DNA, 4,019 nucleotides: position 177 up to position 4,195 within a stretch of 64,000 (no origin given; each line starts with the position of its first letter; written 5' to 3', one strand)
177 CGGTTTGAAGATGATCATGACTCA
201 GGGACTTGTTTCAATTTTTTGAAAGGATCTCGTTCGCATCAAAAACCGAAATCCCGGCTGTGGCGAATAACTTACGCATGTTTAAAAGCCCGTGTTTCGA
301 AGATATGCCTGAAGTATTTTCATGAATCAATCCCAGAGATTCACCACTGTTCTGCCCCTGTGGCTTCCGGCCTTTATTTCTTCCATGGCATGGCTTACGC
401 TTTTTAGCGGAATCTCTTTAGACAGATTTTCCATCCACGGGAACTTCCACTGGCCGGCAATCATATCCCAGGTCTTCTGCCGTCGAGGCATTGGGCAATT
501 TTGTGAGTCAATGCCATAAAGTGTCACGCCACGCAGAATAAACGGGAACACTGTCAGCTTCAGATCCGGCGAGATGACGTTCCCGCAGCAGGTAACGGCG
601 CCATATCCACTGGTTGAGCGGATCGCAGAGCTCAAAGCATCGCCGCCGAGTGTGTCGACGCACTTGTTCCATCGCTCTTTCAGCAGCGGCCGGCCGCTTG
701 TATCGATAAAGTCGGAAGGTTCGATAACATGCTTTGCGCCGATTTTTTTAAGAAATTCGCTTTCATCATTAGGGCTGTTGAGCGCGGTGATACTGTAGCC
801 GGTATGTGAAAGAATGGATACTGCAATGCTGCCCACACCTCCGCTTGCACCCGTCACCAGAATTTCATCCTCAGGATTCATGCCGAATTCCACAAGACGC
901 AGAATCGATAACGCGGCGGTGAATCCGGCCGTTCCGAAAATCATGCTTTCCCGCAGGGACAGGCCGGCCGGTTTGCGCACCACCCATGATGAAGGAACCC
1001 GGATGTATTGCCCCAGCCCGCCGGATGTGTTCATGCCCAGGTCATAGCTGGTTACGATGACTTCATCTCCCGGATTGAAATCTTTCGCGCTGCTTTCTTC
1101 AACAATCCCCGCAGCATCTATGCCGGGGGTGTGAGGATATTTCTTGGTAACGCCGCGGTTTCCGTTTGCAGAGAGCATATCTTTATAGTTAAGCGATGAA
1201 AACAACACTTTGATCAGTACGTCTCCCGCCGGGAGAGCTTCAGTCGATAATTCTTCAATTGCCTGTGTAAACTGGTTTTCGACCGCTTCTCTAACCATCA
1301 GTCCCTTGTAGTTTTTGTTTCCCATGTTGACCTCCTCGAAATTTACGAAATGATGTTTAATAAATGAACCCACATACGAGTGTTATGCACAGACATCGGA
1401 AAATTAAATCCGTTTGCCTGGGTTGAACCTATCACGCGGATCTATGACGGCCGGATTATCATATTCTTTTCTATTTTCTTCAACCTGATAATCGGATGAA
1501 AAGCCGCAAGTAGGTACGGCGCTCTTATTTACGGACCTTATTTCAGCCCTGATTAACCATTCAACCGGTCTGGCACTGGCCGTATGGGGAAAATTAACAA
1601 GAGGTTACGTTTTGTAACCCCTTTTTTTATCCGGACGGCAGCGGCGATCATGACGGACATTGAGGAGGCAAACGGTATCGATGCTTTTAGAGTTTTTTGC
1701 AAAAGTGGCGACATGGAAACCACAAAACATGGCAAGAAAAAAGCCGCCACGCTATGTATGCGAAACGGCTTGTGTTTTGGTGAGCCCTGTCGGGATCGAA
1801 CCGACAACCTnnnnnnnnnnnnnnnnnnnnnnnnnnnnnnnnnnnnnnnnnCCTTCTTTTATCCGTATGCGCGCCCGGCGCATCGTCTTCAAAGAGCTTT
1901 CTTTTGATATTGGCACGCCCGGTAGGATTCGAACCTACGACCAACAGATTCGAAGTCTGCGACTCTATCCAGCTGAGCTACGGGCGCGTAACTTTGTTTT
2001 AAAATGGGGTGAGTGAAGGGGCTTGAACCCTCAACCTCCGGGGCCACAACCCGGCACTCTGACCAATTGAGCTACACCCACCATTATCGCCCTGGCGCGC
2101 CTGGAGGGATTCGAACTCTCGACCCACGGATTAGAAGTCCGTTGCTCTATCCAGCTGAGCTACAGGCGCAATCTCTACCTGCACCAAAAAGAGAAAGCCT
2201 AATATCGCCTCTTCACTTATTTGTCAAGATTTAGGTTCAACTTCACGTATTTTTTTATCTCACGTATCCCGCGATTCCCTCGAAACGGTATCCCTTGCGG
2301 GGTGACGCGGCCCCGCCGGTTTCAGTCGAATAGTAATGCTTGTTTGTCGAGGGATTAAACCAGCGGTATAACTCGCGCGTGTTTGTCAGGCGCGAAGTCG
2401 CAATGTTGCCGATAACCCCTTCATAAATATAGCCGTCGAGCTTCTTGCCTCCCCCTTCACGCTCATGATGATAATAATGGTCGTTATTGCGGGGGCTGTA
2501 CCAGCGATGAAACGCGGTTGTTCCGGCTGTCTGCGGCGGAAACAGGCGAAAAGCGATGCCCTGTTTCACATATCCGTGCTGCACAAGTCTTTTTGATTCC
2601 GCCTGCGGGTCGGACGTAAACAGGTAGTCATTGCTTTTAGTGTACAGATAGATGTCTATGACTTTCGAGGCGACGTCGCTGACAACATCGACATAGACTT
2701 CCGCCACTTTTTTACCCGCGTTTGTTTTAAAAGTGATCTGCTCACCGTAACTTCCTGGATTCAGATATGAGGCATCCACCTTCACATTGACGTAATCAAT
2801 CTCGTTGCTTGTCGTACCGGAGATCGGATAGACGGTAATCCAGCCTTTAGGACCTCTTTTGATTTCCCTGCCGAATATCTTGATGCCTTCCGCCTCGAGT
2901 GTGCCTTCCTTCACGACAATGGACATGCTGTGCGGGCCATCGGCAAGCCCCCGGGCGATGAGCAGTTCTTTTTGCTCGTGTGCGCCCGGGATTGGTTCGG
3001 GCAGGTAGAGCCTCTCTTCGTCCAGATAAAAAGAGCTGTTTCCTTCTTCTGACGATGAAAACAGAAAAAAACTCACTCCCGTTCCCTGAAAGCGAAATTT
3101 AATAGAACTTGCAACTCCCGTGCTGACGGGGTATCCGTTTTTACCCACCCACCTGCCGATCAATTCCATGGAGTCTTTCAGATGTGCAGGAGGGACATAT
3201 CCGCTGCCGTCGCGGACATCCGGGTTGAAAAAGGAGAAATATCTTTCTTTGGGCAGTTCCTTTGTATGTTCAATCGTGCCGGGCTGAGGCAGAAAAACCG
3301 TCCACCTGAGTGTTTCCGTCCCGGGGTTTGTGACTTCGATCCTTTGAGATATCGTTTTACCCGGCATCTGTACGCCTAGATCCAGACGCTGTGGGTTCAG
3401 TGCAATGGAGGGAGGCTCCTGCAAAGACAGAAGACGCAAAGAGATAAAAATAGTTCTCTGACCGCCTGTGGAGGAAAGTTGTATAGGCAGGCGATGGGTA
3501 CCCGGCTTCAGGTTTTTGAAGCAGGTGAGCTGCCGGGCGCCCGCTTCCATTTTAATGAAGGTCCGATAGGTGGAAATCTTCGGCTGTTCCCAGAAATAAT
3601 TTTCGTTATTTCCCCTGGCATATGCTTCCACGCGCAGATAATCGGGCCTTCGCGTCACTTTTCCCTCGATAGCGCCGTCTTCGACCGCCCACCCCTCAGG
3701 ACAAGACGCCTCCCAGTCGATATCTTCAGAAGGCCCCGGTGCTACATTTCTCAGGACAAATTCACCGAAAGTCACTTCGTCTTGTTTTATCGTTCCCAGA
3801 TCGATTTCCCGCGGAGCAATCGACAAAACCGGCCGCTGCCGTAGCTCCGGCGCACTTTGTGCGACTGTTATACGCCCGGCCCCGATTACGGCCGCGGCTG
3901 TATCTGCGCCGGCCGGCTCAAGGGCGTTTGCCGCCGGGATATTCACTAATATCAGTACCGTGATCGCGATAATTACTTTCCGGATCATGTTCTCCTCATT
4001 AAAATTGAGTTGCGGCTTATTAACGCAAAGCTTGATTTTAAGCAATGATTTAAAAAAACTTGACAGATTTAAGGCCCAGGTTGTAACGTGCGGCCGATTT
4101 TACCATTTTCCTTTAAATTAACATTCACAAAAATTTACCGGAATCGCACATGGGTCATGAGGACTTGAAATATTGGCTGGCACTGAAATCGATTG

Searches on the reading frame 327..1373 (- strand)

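Call 79: search_protein_families(library=pfam, proteins=[window:327-1373:-], max_evalue=0.0001)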
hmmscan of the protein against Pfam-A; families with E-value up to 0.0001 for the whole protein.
window:327-1373:- (348 aa): 2 families
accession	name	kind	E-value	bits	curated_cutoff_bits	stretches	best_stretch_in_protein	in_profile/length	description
PF08240.17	ADH_N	-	1.4e-13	51.4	23.5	1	49-135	2-103/104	Alcohol dehydrogenase GroES-like domain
PF00107.32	ADH_zinc_N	-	6.9e-13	49.1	31.8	1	179-294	1-117/129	Zinc-binding dehydrogenase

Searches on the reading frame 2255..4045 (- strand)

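Call 79: search_protein_families(library=pfam, proteins=[window:2255-4045:-], max_evalue=0.0001)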
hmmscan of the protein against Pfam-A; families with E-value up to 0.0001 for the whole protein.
window:2255-4045:- (596 aa): 2 families
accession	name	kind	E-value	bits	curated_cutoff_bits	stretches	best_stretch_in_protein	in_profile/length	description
PF18885.6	DUF5648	-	8.1e-20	71.9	25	1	469-595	8-133/134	Domain of unknown function (DUF5648)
PF17996.7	CE2_N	-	5.2e-06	26.9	27.9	0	296-378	2-82/108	Carbohydrate esterase 2 N-terminal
